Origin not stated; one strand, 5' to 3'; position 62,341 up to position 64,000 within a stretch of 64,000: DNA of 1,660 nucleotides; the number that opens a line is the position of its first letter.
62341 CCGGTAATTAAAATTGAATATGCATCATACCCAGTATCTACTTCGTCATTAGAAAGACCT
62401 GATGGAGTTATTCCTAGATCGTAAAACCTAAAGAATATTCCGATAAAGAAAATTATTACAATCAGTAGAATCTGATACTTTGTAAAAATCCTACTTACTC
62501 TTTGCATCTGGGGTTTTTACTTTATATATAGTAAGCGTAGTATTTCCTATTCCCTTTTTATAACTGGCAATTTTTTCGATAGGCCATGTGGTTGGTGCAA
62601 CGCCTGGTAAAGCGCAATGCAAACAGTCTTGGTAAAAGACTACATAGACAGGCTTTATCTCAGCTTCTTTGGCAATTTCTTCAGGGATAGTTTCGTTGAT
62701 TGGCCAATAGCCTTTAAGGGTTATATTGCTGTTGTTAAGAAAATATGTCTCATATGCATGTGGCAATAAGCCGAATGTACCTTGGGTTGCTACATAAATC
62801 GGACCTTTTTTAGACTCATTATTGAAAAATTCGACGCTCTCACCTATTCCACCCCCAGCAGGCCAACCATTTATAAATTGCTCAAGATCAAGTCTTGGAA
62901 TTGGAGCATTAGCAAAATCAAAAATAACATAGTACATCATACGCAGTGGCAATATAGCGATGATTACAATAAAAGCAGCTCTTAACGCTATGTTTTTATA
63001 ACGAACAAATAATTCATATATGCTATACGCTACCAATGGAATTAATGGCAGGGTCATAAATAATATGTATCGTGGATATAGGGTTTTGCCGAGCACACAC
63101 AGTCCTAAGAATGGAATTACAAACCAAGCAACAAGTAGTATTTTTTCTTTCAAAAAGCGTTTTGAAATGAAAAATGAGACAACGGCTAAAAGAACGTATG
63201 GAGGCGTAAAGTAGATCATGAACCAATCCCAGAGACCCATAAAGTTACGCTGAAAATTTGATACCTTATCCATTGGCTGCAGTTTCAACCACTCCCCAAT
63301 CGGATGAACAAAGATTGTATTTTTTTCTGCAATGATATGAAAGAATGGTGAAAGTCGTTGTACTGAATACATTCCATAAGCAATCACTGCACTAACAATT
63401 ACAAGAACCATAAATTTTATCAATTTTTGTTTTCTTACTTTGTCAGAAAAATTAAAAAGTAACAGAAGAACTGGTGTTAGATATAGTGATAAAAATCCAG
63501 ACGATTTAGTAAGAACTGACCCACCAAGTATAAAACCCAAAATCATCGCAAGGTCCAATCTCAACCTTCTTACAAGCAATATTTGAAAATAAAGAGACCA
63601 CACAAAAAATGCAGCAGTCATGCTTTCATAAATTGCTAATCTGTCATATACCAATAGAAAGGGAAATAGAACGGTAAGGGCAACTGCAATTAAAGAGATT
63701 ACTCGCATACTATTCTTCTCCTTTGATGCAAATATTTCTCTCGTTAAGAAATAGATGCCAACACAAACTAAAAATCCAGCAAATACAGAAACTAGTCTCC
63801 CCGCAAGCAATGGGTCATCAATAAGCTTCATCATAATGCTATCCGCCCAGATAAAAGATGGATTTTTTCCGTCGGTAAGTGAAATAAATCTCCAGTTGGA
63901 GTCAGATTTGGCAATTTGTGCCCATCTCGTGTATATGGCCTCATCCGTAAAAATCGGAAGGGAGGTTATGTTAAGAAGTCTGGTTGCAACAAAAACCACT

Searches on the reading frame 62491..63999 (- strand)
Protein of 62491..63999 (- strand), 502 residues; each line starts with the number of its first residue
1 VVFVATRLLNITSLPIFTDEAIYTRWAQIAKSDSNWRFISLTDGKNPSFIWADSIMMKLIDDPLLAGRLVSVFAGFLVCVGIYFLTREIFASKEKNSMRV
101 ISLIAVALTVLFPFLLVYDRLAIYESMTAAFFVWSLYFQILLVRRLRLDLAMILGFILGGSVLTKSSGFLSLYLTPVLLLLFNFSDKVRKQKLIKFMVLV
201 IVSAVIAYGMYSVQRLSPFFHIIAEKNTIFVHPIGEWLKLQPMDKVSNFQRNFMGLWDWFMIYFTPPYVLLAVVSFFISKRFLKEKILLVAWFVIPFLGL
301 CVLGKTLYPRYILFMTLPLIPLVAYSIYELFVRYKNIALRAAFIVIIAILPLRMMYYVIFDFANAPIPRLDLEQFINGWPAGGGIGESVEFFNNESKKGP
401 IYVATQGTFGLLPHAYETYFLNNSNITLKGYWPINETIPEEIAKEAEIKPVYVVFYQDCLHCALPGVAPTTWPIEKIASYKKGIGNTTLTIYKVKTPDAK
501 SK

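Call 17: search_protein_families(library=pfam, proteins=[window:62491-63999:-], max_evalue=0.001)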
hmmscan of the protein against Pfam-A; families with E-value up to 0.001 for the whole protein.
window:62491-63999:- (502 aa): 1 family
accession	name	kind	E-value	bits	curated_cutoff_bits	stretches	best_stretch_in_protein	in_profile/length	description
PF13231.12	PMT_2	-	7.7e-09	36.4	26.1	1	47-205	4-153/160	Dolichyl-phosphate-mannose-protein mannosyltransferase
